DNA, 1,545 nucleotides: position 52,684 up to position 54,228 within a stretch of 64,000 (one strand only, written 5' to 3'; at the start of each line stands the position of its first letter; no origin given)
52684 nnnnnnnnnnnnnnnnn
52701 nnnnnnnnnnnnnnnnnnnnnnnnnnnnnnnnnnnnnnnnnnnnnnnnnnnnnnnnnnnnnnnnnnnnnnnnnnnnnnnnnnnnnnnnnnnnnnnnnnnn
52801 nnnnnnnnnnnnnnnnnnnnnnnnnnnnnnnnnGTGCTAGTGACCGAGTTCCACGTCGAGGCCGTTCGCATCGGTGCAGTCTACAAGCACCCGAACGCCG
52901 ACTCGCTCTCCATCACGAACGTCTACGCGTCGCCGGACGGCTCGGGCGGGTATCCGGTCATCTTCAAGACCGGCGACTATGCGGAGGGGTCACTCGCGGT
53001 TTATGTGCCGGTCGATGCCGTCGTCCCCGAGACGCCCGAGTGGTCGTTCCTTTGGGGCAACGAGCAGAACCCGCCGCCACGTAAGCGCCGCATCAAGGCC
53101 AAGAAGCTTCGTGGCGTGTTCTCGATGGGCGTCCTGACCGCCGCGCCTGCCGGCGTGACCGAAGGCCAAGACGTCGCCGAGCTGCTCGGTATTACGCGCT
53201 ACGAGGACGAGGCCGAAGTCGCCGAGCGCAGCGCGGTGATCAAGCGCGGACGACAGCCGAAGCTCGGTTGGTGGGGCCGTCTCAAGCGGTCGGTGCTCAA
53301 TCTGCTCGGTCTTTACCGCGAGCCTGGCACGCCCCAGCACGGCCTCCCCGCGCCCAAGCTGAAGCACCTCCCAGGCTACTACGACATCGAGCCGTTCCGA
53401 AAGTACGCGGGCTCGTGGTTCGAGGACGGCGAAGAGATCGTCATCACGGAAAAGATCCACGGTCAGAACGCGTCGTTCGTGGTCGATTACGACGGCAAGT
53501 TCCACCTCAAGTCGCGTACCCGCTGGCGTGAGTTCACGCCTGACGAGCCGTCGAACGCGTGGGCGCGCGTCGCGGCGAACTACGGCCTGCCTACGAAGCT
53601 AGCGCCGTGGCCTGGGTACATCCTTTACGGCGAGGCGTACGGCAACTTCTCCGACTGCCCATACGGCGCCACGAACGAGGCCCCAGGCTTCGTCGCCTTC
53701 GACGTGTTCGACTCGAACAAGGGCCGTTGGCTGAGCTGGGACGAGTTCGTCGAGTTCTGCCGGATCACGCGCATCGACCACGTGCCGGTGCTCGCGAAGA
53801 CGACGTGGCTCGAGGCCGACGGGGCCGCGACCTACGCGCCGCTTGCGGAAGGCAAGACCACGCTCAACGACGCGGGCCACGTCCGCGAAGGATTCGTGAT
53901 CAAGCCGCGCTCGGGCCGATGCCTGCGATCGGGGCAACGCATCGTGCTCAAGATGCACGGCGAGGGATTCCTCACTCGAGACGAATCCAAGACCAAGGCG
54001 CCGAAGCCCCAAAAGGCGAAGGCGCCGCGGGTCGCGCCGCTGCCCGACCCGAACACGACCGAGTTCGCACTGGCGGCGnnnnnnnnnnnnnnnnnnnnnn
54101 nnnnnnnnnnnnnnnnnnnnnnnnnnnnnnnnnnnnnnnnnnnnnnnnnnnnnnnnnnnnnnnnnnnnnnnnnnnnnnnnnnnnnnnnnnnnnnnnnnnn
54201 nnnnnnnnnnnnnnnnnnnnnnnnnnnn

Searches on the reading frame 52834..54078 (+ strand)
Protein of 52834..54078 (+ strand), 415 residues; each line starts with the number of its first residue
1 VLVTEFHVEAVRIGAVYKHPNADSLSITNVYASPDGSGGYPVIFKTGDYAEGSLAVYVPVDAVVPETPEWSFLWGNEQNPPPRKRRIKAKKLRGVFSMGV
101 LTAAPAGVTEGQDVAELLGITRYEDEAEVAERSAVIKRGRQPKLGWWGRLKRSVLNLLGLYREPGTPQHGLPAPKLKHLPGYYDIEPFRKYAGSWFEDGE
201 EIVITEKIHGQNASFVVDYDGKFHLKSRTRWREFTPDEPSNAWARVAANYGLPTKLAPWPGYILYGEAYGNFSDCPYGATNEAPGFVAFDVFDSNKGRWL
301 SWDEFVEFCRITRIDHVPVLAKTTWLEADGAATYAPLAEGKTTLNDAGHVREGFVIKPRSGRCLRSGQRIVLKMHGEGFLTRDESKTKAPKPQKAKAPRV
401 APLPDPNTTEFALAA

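Call 32: search_protein_families(library=pfam, proteins=[window:52834-54078:+], max_evalue=0.01)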
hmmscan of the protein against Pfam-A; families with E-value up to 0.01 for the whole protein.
window:52834-54078:+ (415 aa): 2 families
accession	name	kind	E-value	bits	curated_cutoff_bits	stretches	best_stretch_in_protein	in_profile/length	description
PF09414.15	RNA_ligase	-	3.6e-29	102.5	27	1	200-373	1-169/171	RNA ligase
PF21189.3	PHA02142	-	8.5e-10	39.4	27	1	12-101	6-89/92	PHA02142 OB-fold domain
